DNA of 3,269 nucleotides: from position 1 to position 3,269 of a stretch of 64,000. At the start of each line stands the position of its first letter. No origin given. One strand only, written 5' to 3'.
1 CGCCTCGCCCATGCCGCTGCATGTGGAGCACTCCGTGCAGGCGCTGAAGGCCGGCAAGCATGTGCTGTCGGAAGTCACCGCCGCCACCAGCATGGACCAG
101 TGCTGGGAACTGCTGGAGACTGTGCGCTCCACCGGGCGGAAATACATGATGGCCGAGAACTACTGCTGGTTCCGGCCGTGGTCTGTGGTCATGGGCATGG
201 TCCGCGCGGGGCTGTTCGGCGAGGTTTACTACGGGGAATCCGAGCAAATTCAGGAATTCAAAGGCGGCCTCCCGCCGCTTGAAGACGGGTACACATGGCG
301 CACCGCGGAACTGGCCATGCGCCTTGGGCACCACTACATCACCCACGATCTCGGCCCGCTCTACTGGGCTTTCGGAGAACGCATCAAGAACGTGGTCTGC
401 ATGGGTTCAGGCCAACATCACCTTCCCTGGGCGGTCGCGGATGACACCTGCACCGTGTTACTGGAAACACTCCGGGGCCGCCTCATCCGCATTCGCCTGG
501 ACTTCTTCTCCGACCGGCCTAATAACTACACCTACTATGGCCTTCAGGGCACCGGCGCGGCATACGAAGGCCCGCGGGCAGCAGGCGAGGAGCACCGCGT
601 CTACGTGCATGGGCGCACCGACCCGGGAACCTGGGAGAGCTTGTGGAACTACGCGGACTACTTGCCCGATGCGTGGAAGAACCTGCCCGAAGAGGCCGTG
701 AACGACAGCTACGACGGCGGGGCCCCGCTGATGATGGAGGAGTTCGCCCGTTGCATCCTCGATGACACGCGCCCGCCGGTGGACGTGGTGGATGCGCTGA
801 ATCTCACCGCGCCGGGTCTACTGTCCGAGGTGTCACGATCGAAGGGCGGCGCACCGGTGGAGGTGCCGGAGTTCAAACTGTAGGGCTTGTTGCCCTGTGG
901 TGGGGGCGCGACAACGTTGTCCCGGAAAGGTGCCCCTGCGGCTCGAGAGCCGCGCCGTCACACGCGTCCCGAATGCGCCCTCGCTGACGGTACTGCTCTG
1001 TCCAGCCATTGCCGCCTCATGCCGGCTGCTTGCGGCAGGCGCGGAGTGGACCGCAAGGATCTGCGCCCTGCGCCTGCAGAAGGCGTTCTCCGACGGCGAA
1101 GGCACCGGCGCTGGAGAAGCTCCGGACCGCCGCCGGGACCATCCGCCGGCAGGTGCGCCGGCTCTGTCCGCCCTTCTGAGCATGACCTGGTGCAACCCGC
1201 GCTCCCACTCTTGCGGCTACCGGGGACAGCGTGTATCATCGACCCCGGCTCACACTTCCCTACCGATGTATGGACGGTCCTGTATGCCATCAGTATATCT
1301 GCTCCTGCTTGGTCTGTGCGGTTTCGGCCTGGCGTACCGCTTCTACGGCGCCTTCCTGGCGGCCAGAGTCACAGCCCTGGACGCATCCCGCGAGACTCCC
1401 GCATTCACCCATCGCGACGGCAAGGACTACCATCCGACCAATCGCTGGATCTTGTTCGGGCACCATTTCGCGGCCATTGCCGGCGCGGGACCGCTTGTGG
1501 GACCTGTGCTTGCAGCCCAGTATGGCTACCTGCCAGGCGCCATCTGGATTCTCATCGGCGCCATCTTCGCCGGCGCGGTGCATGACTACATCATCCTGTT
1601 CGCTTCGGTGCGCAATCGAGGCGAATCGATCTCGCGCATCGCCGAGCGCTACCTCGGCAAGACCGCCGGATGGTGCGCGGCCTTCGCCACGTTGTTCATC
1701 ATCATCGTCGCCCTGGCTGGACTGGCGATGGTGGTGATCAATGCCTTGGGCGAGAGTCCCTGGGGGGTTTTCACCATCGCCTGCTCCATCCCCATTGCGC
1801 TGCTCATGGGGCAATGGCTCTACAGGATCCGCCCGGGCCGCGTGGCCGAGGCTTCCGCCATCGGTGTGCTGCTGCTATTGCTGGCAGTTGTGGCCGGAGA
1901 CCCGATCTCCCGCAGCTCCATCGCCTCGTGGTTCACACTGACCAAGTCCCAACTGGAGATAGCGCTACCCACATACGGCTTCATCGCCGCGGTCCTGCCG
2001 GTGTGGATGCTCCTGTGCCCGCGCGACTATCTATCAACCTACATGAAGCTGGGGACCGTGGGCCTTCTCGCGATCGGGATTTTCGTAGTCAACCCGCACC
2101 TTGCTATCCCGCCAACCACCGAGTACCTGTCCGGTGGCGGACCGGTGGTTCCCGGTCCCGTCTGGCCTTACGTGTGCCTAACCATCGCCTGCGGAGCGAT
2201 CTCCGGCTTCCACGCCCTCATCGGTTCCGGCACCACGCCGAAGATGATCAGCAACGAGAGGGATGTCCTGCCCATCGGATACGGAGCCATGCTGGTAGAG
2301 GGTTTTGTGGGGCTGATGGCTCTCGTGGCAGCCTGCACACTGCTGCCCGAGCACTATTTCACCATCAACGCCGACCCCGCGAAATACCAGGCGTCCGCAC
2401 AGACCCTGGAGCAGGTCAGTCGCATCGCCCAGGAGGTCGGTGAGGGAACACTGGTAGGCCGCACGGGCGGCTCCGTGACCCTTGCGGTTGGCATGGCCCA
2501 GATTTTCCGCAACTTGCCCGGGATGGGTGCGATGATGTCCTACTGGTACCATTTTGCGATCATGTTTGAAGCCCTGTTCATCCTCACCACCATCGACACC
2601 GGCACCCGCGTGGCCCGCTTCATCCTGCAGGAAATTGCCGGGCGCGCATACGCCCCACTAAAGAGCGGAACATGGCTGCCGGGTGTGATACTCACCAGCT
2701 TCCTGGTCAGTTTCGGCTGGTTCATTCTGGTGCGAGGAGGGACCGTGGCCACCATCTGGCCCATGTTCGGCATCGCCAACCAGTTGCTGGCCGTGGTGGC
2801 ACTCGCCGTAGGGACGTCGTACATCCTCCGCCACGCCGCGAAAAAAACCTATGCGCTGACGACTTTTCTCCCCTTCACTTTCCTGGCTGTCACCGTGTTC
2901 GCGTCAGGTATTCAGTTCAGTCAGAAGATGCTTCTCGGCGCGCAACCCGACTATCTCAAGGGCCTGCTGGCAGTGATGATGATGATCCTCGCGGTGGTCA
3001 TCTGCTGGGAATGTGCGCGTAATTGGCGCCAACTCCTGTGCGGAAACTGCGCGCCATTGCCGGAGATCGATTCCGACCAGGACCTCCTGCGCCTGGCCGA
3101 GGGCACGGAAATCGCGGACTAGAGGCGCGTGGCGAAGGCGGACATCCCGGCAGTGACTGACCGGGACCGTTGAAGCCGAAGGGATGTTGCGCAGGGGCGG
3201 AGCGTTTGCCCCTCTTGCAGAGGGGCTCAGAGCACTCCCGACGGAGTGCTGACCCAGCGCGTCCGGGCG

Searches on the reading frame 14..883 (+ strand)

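Call 16: search_protein_families(library=pfam, proteins=[window:14-883:+], max_evalue=0.00001)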
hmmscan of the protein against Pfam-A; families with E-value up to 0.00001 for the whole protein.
window:14-883:+ (289 aa): 3 families
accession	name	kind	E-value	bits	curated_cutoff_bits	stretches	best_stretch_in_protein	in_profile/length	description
PF21252.2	Glyco_hydro_109_C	-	3.1e-10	40.1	27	0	143-209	121-186/187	Glycosyl hydrolase 109, C-terminal domain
PF02894.22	GFO_IDH_MocA_C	-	4.6e-07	30.3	22.9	1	62-263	3-198/218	Oxidoreductase family, C-terminal alpha/beta domain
PF22725.1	GFO_IDH_MocA_C3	-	4.7e-06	27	27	1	62-179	7-121/124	GFO/IDH/MocA C-terminal domain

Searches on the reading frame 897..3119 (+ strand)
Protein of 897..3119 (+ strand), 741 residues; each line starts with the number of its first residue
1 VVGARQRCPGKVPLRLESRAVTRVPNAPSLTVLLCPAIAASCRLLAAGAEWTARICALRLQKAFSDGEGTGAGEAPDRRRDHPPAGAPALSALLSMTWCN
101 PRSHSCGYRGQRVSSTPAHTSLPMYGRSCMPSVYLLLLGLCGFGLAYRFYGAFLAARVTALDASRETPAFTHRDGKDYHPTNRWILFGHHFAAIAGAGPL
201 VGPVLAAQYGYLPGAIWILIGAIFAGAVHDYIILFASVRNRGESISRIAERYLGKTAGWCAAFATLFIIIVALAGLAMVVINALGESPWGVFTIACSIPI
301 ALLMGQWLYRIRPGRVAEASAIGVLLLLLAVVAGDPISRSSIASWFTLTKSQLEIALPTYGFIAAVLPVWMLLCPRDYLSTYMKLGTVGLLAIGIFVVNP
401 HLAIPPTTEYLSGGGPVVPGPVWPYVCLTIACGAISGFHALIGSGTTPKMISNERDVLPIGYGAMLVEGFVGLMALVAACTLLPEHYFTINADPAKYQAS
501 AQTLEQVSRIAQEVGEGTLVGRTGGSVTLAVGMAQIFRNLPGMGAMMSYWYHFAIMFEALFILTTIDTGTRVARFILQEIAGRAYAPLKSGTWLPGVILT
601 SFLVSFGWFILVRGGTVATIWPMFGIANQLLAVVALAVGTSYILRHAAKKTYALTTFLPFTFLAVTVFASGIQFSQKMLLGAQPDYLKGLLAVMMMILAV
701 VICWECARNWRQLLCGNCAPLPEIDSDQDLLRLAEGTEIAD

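Call 16: search_protein_families(library=pfam, proteins=[window:897-3119:+], max_evalue=0.00001)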
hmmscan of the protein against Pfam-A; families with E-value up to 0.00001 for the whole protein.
window:897-3119:+ (741 aa): 1 family
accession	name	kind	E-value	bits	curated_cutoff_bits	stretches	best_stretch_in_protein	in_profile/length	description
PF02554.20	CstA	-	9.2e-204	678.7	27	1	132-668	2-558/560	Carbon starvation protein CstA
